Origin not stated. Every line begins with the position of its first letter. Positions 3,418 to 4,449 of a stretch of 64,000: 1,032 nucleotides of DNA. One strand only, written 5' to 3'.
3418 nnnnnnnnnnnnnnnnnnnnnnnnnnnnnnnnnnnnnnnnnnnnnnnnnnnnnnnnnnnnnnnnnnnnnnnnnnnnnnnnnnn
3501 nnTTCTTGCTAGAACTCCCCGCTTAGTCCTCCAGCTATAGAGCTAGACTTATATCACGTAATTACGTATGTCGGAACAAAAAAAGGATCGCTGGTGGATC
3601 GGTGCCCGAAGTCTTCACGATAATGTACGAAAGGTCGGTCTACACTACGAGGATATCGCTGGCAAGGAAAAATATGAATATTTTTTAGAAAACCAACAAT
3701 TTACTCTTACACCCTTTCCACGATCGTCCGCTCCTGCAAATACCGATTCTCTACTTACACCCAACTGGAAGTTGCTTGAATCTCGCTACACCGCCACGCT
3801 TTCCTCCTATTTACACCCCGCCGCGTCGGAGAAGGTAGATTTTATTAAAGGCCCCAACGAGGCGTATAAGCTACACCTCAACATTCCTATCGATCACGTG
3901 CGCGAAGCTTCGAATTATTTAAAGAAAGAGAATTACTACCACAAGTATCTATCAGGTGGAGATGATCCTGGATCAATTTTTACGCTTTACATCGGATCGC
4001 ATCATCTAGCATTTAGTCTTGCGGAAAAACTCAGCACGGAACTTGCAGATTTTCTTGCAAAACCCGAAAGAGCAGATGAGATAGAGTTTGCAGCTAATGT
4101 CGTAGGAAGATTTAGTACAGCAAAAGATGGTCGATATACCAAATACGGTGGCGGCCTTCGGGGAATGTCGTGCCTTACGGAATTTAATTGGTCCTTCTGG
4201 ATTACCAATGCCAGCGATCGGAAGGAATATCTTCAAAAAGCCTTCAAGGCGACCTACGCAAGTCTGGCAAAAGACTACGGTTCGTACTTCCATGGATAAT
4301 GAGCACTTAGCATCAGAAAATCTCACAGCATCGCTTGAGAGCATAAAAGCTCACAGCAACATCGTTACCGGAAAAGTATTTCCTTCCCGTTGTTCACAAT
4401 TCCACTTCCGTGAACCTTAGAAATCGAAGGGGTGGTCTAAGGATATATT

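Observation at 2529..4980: Candidate three-gene NTase / unknown / Rx4HxY(HEPN-like) cassette beside a decayed peptidase E gene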

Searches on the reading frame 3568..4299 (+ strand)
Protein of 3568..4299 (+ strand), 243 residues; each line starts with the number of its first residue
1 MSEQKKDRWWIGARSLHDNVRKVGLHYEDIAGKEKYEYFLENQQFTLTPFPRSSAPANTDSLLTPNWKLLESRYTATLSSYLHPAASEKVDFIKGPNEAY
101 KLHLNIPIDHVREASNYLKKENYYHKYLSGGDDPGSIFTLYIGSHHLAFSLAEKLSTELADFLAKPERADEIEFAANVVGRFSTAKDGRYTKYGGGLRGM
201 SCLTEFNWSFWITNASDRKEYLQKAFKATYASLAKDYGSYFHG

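Call 3: search_protein_families(library=pfam, proteins=[window:3568-4299:+], max_evalue=1)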
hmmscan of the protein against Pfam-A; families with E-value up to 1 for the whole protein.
window:3568-4299:+ (243 aa): 0 families

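Call 4: search_protein_families(library=padloc, proteins=[window:3568-4299:+], max_evalue=1)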
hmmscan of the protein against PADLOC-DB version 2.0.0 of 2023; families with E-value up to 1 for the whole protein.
window:3568-4299:+ (243 aa): 0 families

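Call 5: search_protein_families(library=ncbifam, proteins=[window:3568-4299:+], max_evalue=1)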
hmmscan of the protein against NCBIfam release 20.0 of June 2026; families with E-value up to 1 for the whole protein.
window:3568-4299:+ (243 aa): 0 families

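Call 7: search_solved_structures(query=window:3568-4299:+, max_evalue=10)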
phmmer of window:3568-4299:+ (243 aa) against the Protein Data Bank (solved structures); distinct sequences matched with E-value up to 10: 0.

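Call 10: find_homologous_proteins(query=window:3568-4299:+, max_evalue=0.01)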
Query window:3568-4299:+ (243 aa): 12 proteins with E <= 0.01 among 332 candidates.
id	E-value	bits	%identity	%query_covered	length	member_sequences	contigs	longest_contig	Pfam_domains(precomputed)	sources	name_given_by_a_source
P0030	7.0e-163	558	100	100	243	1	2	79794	-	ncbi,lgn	-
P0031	3.6e-79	284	56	100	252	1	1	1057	-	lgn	-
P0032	1.2e-65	239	53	90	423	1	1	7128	-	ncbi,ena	-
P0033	2.5e-63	232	65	68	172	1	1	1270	-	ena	-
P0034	5.4e-24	103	39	78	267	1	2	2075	-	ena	-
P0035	2.2e-22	98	40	71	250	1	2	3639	-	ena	-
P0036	6.0e-20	90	38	66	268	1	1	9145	-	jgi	jgi:hypothetical protein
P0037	2.1e-19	88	41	63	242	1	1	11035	-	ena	-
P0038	1.3e-18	85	37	69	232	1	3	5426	-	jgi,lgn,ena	-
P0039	4.7e-16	77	46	45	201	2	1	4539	-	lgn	-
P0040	3.1e-15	74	34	79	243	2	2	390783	-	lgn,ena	-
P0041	3.5e-14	71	49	35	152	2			-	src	-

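Call 18: search_solved_structures(query=A2, max_evalue=10, show_alignments=3)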
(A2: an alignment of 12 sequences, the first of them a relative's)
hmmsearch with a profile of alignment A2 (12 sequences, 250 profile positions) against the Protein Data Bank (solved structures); distinct sequences matched with E-value up to 10: 0.

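Call 22: find_encoding_contigs(protein=P0040, flank=6000, max_places=2)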
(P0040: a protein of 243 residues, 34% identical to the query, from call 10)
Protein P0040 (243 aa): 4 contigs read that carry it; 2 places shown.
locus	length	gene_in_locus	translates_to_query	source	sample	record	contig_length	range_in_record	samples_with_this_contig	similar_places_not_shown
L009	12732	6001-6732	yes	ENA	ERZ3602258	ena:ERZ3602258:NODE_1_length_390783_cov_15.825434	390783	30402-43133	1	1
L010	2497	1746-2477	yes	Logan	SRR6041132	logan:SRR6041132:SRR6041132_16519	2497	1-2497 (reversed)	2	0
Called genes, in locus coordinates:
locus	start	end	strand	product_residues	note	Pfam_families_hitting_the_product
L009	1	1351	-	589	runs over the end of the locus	PF07973:tRNA_SAD (weak), PF00587:tRNA-synt_2b, PF03129:HGTP_anticodon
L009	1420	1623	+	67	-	PF01783:Ribosomal_L32p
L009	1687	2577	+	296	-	PF01029:NusB, PF00293:NUDIX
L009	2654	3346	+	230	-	PF22935:RM44_endonuclase, PF14622:Ribonucleas_3_3, PF00636:Ribonuclease_3, PF00035:dsrm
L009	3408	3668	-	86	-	PF01381:HTH_3 (weak)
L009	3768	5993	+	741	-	PF02463:SMC_N, PF13175:AAA_15, PF13476:AAA_23, PF13304:AAA_21 (weak)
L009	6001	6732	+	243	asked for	-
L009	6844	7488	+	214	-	-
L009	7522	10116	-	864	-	PF00768:Peptidase_S11, PF02113:Peptidase_S13 (faint), PF13354:Beta-lactamase2, PF02557:VanY, PF09587:PGA_cap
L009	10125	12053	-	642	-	PF08206:OB_RNB, PF17849:OB_Dis3, PF17876:CSD2, PF00773:RNB, PF00575:S1 (weak)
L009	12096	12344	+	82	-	-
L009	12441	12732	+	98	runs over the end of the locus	PF00886:Ribosomal_S16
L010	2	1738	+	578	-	?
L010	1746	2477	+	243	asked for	-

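Call 23: find_encoding_contigs(protein=P0032, flank=6000, max_places=2)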
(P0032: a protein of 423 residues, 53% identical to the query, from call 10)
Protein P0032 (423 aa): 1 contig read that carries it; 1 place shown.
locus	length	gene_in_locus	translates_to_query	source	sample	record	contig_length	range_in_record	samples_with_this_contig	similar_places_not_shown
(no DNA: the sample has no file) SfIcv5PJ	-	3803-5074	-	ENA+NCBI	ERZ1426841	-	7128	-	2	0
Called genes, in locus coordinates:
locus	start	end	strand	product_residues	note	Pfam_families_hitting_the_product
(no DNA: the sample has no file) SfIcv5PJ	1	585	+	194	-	?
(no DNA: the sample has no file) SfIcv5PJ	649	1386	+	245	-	PF01978:TrmB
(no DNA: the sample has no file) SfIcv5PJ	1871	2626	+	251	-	PF13177:DNA_pol3_delta2, PF00004:AAA (weak)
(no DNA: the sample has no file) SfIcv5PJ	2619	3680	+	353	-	PF15902:Sortilin-Vps10 (weak), PF14870:PSII_BNR (faint), PF15902:Sortilin-Vps10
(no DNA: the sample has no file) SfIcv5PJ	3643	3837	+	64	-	-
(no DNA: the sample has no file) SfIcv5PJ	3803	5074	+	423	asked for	-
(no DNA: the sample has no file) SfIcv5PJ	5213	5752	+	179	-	PF01765:RRF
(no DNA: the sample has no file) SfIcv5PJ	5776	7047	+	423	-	PF00675:Peptidase_M16, PF05193:Peptidase_M16_C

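Call 24: find_encoding_contigs(protein=P0037, flank=6000, max_places=2)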
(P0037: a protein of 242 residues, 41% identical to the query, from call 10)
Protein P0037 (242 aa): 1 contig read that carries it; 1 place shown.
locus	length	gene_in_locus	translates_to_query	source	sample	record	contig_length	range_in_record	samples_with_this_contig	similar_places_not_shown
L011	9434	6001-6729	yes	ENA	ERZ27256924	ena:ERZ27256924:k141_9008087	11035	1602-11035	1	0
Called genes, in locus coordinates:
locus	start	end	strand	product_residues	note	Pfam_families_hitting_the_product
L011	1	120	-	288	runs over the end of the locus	-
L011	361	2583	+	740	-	PF01751:Toprim, PF01131:Topoisom_bac, PF01396:Zn_ribbon_Top1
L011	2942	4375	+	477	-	PF13328:HD_4, PF04607:RelA_SpoT, PF02824:TGS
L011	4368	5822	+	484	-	PF13328:HD_4, PF01966:HD, PF04607:RelA_SpoT, PF02824:TGS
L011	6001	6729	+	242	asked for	-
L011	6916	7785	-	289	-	PF02195:ParB_N, PF17762:HTH_ParB, PF23552:ParB_C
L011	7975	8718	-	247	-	PF00142:Fer4_NifH, PF01656:CbiA, PF06564:CBP_BcsQ (weak), PF10609:ParA (faint), PF13614:AAA_31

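Call 27: predict_structure(alignment_id=A2)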
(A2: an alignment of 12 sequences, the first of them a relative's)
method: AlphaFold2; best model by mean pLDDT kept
length: 243 residues; sequences in the alignment: 12
mean_pLDDT: 53.7   pTM: 0.48
mean pLDDT of the five models: 53.7, 53.5, 53.3, 50.3, 46.3
residues with pLDDT >= 90: 0; 70-90: 49; 50-70: 83; < 50: 111
segments of 3 or more residues with pLDDT < 50: 1-65, 80-96, 130-134, 185-199
pLDDT, mean of each block of 10 residues (from residue 1): 37 34 39 34 31 32 47 54 44 50 77 84 70 57 67 80 67 61 50 43 50 66 61 56 45
secondary structure, 60 per line:
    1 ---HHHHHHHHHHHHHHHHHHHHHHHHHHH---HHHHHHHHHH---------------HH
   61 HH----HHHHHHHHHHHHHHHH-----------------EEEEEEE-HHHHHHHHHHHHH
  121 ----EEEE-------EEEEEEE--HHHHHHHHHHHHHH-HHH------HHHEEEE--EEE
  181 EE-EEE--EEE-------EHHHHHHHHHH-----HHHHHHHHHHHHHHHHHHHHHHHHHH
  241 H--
elements in order: H4-30 H34-43 H59-62 H67-82 E100-106 H108-120 E125-128 E136-142 H145-158 E172-175 E178-182 E184-186 E189-191 H200-209 H215-241
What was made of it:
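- On Phosphothreonine lyase fold (OspF/SpvC; RamC_N/LanKC-LanL lyase domain): The AF2 model has pLDDT 53.7 and was built on the shallow 12-sequence alignment (call 27).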

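Call 32: search_protein_families(library=pfam, alignment_id=A2, max_evalue=10)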
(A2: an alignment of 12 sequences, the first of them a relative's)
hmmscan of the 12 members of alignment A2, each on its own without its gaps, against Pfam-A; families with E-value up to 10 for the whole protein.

A. member 1, P0030 (243 aa): 0 families

B. families by the number of members that match (of 12 scanned): 4 families
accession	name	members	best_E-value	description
PF25816.1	RamC_N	3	0.002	RamC, N-terminal domain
PF08513.17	LisH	2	0.18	LisH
PF02463.25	SMC_N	1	0.14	RecF/RecN/SMC N terminal domain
PF18297.6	NFACT-R_2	1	0.19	NFACT protein RNA binding domain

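Call 35: search_protein_families(library=pfam, proteins=[P0031, P0032, P0034, P0035, P0036, P0037, P0038, P0039, P0040, P0041], max_evalue=10)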
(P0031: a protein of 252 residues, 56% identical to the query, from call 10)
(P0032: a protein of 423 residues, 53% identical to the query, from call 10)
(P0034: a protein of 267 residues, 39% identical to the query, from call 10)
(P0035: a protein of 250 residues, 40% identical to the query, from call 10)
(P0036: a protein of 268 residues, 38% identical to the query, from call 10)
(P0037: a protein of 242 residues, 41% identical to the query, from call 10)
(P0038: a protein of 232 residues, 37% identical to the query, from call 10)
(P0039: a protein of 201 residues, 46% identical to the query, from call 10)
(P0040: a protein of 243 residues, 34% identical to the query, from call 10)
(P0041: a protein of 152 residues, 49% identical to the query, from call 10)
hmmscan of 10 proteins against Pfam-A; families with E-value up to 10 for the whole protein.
P0031 (252 aa): 0 families

P0032 (423 aa): 0 families

P0034 (267 aa): 2 families
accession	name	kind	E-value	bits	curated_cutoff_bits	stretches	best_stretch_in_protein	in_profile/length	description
PF25816.1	RamC_N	-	0.002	18.1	27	1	112-180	29-113/191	RamC, N-terminal domain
PF08513.17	LisH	-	0.26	11.7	21.6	1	133-144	7-18/27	LisH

P0035 (250 aa): 1 family
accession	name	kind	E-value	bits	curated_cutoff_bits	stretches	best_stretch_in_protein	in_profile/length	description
PF25816.1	RamC_N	-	0.0075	16.2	27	1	102-164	34-112/191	RamC, N-terminal domain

P0036 (268 aa): 0 families

P0037 (242 aa): 2 families
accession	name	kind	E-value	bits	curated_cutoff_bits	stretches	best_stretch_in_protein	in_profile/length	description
PF25816.1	RamC_N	-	0.11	12.4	27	1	80-118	29-71/191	RamC, N-terminal domain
PF08513.17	LisH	-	0.18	12.3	21.6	1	99-112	5-18/27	LisH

P0038 (232 aa): 0 families

P0039 (201 aa): 1 family
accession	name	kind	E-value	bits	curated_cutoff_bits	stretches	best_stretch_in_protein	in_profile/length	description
PF18297.6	NFACT-R_2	-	0.19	12.4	26.9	1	106-138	39-71/104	NFACT protein RNA binding domain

P0040 (243 aa): 0 families

P0041 (152 aa): 1 family
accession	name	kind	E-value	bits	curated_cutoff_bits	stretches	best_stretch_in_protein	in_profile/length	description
PF02463.25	SMC_N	-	0.14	12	40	1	22-97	63-141/220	RecF/RecN/SMC N terminal domain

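Call 37: fold_search(model_id=the predicted structure, library=pdb)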
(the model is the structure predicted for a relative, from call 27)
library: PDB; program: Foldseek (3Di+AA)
matches with E <= 10: 805; with E <= 0.001: 0
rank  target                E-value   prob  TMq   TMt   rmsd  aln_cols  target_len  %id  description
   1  3ofh_A                1.8e-01  0.63  0.21  0.50   4.2        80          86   15  Structured Domain of Mus musculus Mesd (released 2011-03-02)
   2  6mmo_F                1.9e-01  0.87  0.22  0.52   3.3        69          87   17  Carbon regulatory PII-like protein SbtB from Cyanobium sp. 7001 bound to AMP (released 2019-09-18)
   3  6mm2                  2.0e-01  0.63  0.19  0.41   5.5        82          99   15  Carbon regulatory PII-like protein SbtB from Cyanobium sp. 7001 bound to ATP and calcium (released 2019-09-18)
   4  2guk_A                2.0e-01  0.30  0.17  0.35  15.8       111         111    9  Crystal Structure of the Conserved Protein of Unknown Function from Porphyromonas gingivalis (released 2006-05-30)
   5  9p0n_A                2.1e-01  0.38  0.21  0.20   8.0        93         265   13  MscS in Glyco-DIBMA Native Nanodiscs (C7 symmetry) (released 2026-01-28)
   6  6mmq_A                2.4e-01  0.85  0.23  0.56   2.9        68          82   16  Carbon regulatory PII-like protein SbtB from Cyanobium sp. 7001 bound to cAMP (released 2019-09-18)
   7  6mmc                  2.4e-01  0.75  0.21  0.49   4.2        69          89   19  Carbon regulatory PII-like protein SbtB from Cyanobium sp. 7001 bound to ADP (released 2019-09-18)
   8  3kwm_B                2.6e-01  0.66  0.21  0.23   5.1        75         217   15  Crystal structure of ribose-5-isomerase A (released 2010-01-05)
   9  7r31_B                3.0e-01  0.57  0.19  0.41   5.7        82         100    8  Carbon regulatory PII-like protein SbtB from Synechocystis sp. 6803, C105A+C110A variant, in complex with ATP (co-crys (released 2023-02-15)
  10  6n4a_C                3.1e-01  0.66  0.21  0.50   3.9        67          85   18  PII-like SbtB from Cyanobium sp PCC 7001 (apo) (released 2019-09-18)
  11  2if1_MODEL_1_A        3.1e-01  0.16  0.17  0.29  13.8        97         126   12  HUMAN TRANSLATION INITIATION FACTOR EIF1, NMR, 29 STRUCTURES (released 1999-05-18)
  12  6mmo_A                3.4e-01  0.60  0.20  0.45   4.2        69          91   17  Carbon regulatory PII-like protein SbtB from Cyanobium sp. 7001 bound to AMP (released 2019-09-18)
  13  8sap_B                3.4e-01  0.51  0.25  0.08   7.6       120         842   12  Crystal structure of class III lanthipeptide synthetase ThurKC (released 2023-10-11)
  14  7tc0_A                3.4e-01  0.30  0.21  0.03   4.4        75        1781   17  The structure of human ABCA1 in digitonin (released 2022-01-26)
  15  6gqe                  3.4e-01  0.14  0.17  0.22   5.8        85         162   19  X-ray structure of KH1-2 domain of IMP3 (released 2019-04-24)
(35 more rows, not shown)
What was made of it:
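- The AF2 model is poor (pLDDT 53.7), and its fold search was uninformative apart from ThurKC at rank 13 (call 37).
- Tried and rejected: Foldseek of the 243-aa model returned generic ferredoxin-like and PII hits, because the model was poor (call 37).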

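Call 48: search_protein_representatives(alignment_id=A2)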
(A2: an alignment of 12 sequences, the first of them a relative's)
Query: 12 sequences, 250 profile positions. Proteins with E-value up to 0.001 (for the whole library): 489; up to 1e-10: 326; up to 1e-30: 151. The best 150 are listed.
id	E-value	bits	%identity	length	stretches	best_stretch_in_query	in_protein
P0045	2.4e-117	407.5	-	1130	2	17-249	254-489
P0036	1.6e-91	322.9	-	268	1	13-249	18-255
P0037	1.0e-86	307.1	-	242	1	20-249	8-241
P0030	1.9e-85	303.0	-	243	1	1-249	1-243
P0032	5.8e-83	294.8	-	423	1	10-249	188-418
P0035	4.6e-81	288.6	-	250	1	10-249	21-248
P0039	7.7e-77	274.8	-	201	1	55-248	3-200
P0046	1.6e-76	273.8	-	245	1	22-249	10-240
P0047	3.6e-76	272.6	-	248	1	22-249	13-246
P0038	2.2e-74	266.7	-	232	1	19-249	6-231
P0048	1.1e-73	264.5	-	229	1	14-249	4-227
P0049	3.7e-73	262.7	-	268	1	19-249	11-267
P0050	2.7e-71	256.6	-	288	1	24-249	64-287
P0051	9.9e-71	254.8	-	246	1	19-249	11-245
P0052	1.0e-69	251.5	-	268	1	35-249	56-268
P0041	2.9e-66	240.2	-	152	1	36-186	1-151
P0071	3.9e-60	220.1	-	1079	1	9-249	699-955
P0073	7.2e-59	215.9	-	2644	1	52-249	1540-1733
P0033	9.5e-58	212.3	-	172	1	1-167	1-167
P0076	4.3e-57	210.1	-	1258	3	82-249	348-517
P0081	1.6e-54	201.7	-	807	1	35-249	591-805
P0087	5.4e-53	196.7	-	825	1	25-249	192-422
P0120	3.8e-46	174.3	-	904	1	86-249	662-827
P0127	2.2e-45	171.7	-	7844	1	45-247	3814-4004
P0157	1.1e-39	153.0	-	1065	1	80-249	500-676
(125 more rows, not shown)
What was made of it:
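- Closest known: Phosphothreonine lyases. Different: The protein is stand-alone, or embedded in giant proteins of 807-7844 aa (call 48).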

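Call 50: search_protein_families(library=pfam, proteins=[P0045, P0071, P0073, P0076, P0081, P0087, P0120, P0157], max_evalue=0.01)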
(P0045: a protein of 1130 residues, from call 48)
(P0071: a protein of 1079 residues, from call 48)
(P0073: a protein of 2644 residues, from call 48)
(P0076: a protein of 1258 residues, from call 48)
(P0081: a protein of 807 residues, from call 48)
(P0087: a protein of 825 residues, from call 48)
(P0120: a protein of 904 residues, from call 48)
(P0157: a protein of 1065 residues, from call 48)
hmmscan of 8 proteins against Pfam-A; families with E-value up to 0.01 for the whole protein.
P0045 (1130 aa): 1 family
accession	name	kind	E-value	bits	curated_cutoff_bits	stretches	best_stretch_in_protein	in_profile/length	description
PF25816.1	RamC_N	-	6.7e-06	26.1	27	0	583-619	33-73/191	RamC, N-terminal domain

P0071 (1079 aa): 0 families

P0073 (2644 aa): 1 family
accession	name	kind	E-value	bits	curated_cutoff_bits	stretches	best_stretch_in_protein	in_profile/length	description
PF12296.13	HsbA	-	0.009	16.9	33.5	1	1179-1254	6-79/121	Hydrophobic surface binding protein A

P0076 (1258 aa): 0 families

P0081 (807 aa): 0 families

P0087 (825 aa): 0 families

P0120 (904 aa): 0 families

P0157 (1065 aa): 0 families
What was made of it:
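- On Phosphothreonine lyase fold (OspF/SpvC; RamC_N/LanKC-LanL lyase domain): P0045 scores 26.1 bits against a gathering cut-off of 27, E 6.7e-6 (call 50).
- On Class III/IV lanthipeptide synthetase or T3SS effector context: The large proteins that hold the domain show no Pfam kinase or cyclase domains (call 50).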

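Call 51: search_solved_structures(query=A3, max_evalue=10, show_alignments=4)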
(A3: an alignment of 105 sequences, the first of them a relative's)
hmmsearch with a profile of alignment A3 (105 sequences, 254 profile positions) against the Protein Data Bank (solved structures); distinct sequences matched with E-value up to 10: 0.
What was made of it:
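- On Phosphothreonine lyase fold (OspF/SpvC; RamC_N/LanKC-LanL lyase domain): The PDB profile search has no hits (calls 18, 51).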

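Call 66: search_protein_families(library=pfam, alignment_id=A3, max_evalue=1)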
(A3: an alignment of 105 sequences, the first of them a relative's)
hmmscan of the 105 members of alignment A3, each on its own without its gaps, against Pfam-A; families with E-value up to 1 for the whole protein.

A. member 1, P0030 (243 aa): 0 families

B. families by the number of members that match (of 105 scanned): 47 families (the first 25 are shown)
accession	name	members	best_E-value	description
PF25816.1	RamC_N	39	0.0014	RamC, N-terminal domain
PF02244.21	Propep_M14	6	0.0015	Carboxypeptidase activation peptide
PF08513.17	LisH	6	0.051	LisH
PF23357.1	DUF7088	2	0.0094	Domain of unknown function (DUF7088)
PF02012.26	BNR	2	0.097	BNR/Asp-box repeat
PF24108.1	DUF7383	1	0.00053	Family of unknown function (DUF7383)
PF10694.14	DUF2500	1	0.0098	Protein of unknown function (DUF2500)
PF08854.15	DUF1824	1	0.012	Domain of unknown function (DUF1824)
PF08823.16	PG_binding_2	1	0.012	Putative peptidoglycan binding domain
PF13158.11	DUF3993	1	0.014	Protein of unknown function (DUF3993)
PF17660.6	BTRD1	1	0.018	Polyglycine hydrolase-like, structural repeat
PF11724.13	YvbH_ext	1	0.021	YvbH-like oligomerisation region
PF24240.1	DUF7448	1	0.023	Domain of unknown function (DUF7448)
PF07348.17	Syd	1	0.033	Syd protein (SUKH-2)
PF08756.15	YfkB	1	0.045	YfkB-like domain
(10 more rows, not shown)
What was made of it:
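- On Phosphothreonine lyase fold (OspF/SpvC; RamC_N/LanKC-LanL lyase domain): RamC_N is hit by 39 of 105 members at E<=1, best single-domain E 0.0014 (call 66).
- Closest known: Phosphothreonine lyases. Same: RamC_N is by far the commonest Pfam hit of the family, in 39 of 105 members (call 66).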

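Call 81: search_protein_families(library=phrogs, proteins=[window:3568-4299:+, P0036, P0037], max_evalue=1)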
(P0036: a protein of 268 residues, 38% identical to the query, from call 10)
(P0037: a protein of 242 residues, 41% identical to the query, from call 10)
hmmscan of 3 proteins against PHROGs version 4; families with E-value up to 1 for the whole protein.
window:3568-4299:+ (243 aa): 0 families

P0036 (268 aa): 0 families

P0037 (242 aa): 0 families

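Call 85: find_encoding_contigs(protein=P0033, flank=3000, max_places=3)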
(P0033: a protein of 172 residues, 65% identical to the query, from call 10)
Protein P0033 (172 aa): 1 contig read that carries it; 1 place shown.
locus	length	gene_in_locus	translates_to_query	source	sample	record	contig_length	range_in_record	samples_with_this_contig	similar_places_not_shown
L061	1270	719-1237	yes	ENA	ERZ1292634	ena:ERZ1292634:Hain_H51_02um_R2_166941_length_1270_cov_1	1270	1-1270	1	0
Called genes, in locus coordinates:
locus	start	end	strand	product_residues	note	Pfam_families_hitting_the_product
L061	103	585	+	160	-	PF02075:RuvC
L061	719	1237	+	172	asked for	-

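Call 86: find_encoding_contigs(protein=P0031, flank=3000, max_places=3)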
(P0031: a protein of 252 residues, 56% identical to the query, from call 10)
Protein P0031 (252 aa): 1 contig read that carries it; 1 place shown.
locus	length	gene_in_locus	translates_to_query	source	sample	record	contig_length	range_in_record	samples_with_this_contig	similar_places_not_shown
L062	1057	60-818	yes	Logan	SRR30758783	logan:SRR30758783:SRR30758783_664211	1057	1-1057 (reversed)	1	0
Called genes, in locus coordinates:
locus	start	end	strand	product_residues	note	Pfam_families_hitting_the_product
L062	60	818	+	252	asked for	-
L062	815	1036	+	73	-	-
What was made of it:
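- On Class III/IV lanthipeptide synthetase or T3SS effector context: The five contexts carry unrelated neighbours (calls 22-24, 85, 86).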
